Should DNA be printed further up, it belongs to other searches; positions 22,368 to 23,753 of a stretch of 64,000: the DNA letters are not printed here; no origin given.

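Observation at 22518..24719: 733-aa protein fusing an unknown ~370-aa N-terminal domain to two tandem Lrp/AsnC-like wHTH modules, flanked by MFS transporter genes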

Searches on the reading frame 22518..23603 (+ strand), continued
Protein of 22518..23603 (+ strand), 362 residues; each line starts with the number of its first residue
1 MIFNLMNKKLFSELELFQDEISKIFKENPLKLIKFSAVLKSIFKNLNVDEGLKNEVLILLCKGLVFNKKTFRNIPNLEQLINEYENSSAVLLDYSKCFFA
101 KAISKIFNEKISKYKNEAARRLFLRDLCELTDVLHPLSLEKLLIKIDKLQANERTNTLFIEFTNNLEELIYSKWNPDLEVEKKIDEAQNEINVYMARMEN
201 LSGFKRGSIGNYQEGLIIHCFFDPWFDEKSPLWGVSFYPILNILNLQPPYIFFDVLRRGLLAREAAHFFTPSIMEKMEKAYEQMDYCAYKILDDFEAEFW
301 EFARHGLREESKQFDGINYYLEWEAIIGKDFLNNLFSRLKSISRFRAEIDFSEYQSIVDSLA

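Call 48: find_encoding_contigs(protein=P0048, flank=5000, max_places=2)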
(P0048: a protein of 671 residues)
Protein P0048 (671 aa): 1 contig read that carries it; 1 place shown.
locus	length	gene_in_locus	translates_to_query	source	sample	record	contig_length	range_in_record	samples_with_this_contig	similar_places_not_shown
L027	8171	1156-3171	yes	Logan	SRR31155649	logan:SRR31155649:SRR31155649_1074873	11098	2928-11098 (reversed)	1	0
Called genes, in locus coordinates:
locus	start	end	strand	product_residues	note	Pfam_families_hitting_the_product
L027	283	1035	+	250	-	-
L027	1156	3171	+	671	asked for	PF13412:HTH_24 (faint)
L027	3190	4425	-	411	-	PF04406:TP6A_N, PF20768:Topo_VI_alpha (weak), PF21180:TOP6A-Spo11_Toprim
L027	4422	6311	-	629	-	PF09239:Topo-VIb_trans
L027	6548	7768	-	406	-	PF04389:Peptidase_M28 (weak), PF01546:Peptidase_M20, PF07687:M20_dimer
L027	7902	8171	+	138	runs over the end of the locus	PF01957:NfeD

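Call 59: find_related_loci(query=A3, collection=metagenome_contigs, flank=4000)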
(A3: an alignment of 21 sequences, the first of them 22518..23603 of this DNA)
Query A3 (362 aa) in metagenome_contigs; peptide patterns used: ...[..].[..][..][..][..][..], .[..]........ (x = any residue, [..] = any of these).
239 stretches matched a pattern; 85 encode a relative of the query (tblastn E <= 1e-3); the best 80 are kept; 80 distinct loci.
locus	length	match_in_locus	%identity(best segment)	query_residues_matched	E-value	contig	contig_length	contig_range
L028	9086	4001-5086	97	1-362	0e+0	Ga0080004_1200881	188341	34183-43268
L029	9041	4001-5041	83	15-362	0e+0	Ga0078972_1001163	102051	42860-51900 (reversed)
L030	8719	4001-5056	45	12-362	3e-109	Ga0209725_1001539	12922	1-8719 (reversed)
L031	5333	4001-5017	46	25-362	7e-107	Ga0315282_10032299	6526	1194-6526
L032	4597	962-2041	44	3-362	8e-107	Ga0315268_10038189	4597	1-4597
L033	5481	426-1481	46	12-362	7e-106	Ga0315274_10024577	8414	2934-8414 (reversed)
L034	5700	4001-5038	44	17-362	3e-98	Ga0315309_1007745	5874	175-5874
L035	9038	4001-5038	44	17-362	4e-97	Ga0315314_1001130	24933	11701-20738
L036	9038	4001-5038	44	17-362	4e-97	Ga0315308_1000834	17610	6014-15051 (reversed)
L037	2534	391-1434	44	12-362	9e-97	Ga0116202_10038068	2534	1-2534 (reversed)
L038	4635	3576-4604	45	17-362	5e-94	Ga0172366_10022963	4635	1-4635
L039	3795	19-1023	44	29-362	3e-90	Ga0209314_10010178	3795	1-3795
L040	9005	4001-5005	44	29-362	3e-89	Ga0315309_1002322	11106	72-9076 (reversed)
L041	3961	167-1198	44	17-362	2e-89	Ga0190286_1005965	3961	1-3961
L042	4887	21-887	45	75-362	4e-88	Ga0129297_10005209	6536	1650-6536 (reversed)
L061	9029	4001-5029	33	21-362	5e-57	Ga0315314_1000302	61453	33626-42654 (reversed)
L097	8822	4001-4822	31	93-362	2e-39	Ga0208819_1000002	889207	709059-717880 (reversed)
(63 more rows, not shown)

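Call 66: search_protein_families(library=pfam, proteins=[L097:234-2480:-, L097:2493-3533:-, L097:6199-7161:-, L097:3767-5917:+, L061:3053-3946:+, L061:2478-2864:+, L061:1476-1949:-, L061:6397-6930:-, L061:6930-7913:-, L061:3971-6127:+], max_evalue=0.001)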
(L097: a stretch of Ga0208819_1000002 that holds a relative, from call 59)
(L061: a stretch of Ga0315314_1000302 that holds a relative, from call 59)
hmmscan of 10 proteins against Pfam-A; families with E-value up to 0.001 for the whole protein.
L097:234-2480:- (748 aa): 2 families
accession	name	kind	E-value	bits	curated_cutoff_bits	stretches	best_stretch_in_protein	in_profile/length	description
PF00136.26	DNA_pol_B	-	2.6e-35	122.6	23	1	333-690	25-408/453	DNA polymerase family B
PF03104.25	DNA_pol_B_exo1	-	5.3e-07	29.7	23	1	198-253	142-194/242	DNA polymerase family B, exonuclease domain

L097:2493-3533:- (346 aa): 1 family
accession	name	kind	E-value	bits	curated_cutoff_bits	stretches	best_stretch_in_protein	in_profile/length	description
PF08423.17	Rad51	-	1.1e-12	48.2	22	1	126-270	25-173/244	Rad51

L097:6199-7161:- (320 aa): 17 families
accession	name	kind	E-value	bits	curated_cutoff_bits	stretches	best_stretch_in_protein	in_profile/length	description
PF03308.22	MeaB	-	1.7e-83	280.2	23.1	1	24-275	3-261/273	Methylmalonyl Co-A mutase-associated GTPase MeaB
PF13401.12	AAA_22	-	2.8e-06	28.1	27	1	49-110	4-63/130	AAA domain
PF02492.25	cobW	-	2.9e-06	27.4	20.7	1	52-216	2-171/180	CobW/HypB/UreG, nucleotide-binding domain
PF00005.33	ABC_tran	-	8.6e-06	26.8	25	1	49-82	10-43/137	ABC transporter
PF13191.12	AAA_16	-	2.1e-05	25.5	32.6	1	45-81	19-55/167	AAA ATPase domain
PF13238.12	AAA_18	-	2.5e-05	25.2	29.4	1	53-86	1-25/128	AAA domain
PF20720.3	nSTAND3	-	7.1e-05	23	27.2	1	51-81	18-48/155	Novel STAND NTPase 3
PF03029.23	ATP_bind_1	-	8.2e-05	22.9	27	1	55-91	1-37/240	Conserved hypothetical ATP binding protein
PF00448.28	SRP54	-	8.3e-05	22.8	22.7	1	52-210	3-136/196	SRP54-type protein, GTPase domain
PF24883.2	NPHP3_N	-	0.00011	22.9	24.8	1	45-86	15-58/164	Nephrocystin 3, N-terminal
PF03215.21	Rad17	-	0.00014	22.3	23.8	1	51-75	46-70/186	Rad17 P-loop domain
PF00009.33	GTP_EFTU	-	0.00043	20.3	26.5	0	188-249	121-186/188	Elongation factor Tu GTP binding domain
PF13521.12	AAA_28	-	0.00047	20.8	27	1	54-73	3-22/164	AAA domain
PF03266.21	NTPase_1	-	0.00048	20.5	23.9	0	53-82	2-31/168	NTPase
PF13604.12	AAA_30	-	0.0007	19.8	27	0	50-86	18-54/191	AAA domain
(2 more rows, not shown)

L097:3767-5917:+ (717 aa): 2 families
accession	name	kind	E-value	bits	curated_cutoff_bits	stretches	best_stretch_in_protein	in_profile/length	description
PF13404.12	HTH_AsnC-type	-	1.8e-06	28.1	27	1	544-578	1-35/42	AsnC-type helix-turn-helix domain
PF13412.12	HTH_24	-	5.7e-05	23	21.9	0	544-585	1-42/48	Winged helix-turn-helix DNA-binding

L061:3053-3946:+ (298 aa): 3 families
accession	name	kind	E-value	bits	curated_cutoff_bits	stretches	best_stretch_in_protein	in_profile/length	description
PF01978.25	TrmB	-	8.2e-25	86.9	25.6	1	45-111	1-67/68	Sugar-specific transcriptional regulator TrmB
PF11495.14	Regulator_TrmB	-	1e-05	25.4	22.2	1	152-228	2-77/233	Archaeal transcriptional regulator TrmB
PF13545.12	HTH_Crp_2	-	0.00094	19.5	27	0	63-102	19-57/70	Crp-like helix-turn-helix domain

L061:2478-2864:+ (129 aa): 0 families

L061:1476-1949:- (157 aa): 3 families
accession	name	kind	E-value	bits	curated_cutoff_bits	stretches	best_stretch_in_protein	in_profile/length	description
PF05239.21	PRC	-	0.00011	22.5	21.2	1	56-91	6-41/78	PRC-barrel domain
PF13240.11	Zn_Ribbon_1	-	0.00011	22.3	25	1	136-157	2-23/23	zinc-ribbon domain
PF12773.13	DZR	-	0.00032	21.2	27.3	0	136-157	1-22/45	Double zinc ribbon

L061:6397-6930:- (177 aa): 1 family
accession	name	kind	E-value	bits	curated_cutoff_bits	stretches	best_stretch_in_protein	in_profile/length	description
PF02572.21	CobA_CobO_BtuR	-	3.3e-62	210.2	25.7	1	5-177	1-172/172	ATP:corrinoid adenosyltransferase BtuR/CobO/CobP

L061:6930-7913:- (327 aa): 7 families
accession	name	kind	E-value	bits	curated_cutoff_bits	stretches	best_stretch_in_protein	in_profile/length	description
PF03308.22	MeaB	-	2.2e-86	289.7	23.1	1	22-283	1-270/273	Methylmalonyl Co-A mutase-associated GTPase MeaB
PF02492.25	cobW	-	1.1e-06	28.8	20.7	1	52-213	2-168/180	CobW/HypB/UreG, nucleotide-binding domain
PF25199.1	nSTAND_NTPase5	-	6e-06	26.6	34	1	46-85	37-77/145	Novel STAND NTPase 5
PF00448.28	SRP54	-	5.1e-05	23.4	22.7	1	52-172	3-113/196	SRP54-type protein, GTPase domain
PF13401.12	AAA_22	-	9.8e-05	23.1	27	1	50-98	5-51/130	AAA domain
PF03029.23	ATP_bind_1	-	0.00032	21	27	0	55-90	1-36/240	Conserved hypothetical ATP binding protein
PF07693.20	KAP_NTPase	-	0.00043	20.1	20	1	42-90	11-60/293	KAP family P-loop domain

L061:3971-6127:+ (719 aa): 3 families
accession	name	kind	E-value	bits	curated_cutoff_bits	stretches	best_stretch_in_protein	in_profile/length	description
PF13404.12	HTH_AsnC-type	-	3.8e-11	43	27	1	550-590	1-41/42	AsnC-type helix-turn-helix domain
PF13412.12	HTH_24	-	8.9e-08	32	21.9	0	551-594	2-45/48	Winged helix-turn-helix DNA-binding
PF01047.28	MarR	-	8e-06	26.1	24.6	0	364-406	4-46/59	MarR family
